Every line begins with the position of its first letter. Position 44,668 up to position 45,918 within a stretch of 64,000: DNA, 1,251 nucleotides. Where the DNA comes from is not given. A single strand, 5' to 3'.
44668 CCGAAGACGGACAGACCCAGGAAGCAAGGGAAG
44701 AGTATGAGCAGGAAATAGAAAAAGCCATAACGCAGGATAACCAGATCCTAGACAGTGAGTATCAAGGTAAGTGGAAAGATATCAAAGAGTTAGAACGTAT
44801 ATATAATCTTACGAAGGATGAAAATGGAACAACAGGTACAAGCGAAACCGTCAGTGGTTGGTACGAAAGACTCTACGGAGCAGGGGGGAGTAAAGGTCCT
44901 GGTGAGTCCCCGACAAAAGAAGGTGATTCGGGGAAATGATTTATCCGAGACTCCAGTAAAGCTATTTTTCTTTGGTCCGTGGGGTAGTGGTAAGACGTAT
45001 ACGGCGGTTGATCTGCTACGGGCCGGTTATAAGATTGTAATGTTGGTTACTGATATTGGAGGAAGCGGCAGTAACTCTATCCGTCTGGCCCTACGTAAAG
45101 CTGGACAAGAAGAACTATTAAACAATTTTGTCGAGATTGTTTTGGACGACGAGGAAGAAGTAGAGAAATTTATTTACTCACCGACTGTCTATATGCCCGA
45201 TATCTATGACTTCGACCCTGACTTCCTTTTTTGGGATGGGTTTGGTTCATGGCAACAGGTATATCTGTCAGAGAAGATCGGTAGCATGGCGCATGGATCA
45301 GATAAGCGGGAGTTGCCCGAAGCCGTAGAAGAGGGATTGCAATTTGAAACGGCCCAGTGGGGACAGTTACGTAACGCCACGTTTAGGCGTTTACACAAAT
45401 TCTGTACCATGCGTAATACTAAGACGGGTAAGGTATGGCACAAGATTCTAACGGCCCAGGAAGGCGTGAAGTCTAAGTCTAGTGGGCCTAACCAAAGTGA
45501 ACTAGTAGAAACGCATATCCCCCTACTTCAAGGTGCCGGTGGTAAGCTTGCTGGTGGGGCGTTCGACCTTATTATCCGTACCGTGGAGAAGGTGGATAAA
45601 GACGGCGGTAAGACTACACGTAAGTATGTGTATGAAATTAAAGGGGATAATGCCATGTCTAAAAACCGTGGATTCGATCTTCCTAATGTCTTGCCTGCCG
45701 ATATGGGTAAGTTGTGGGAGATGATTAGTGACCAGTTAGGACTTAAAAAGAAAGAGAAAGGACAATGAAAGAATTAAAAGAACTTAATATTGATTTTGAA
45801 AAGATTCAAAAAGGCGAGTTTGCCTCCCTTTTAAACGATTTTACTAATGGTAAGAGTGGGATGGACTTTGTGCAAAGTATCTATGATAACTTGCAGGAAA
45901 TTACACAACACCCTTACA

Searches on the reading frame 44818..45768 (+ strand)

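Call 61: search_protein_families(library=phrogs, proteins=[window:44818-45768:+], max_evalue=0.0001)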
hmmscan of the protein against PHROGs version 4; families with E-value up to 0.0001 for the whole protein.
window:44818-45768:+ (316 aa): 1 family
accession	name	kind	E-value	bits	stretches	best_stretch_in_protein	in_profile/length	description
phrog_124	-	DNA, RNA and nucleotide metabolism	2.9e-06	27.9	1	40-313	37-267/382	Sak4-like ssDNA annealing protein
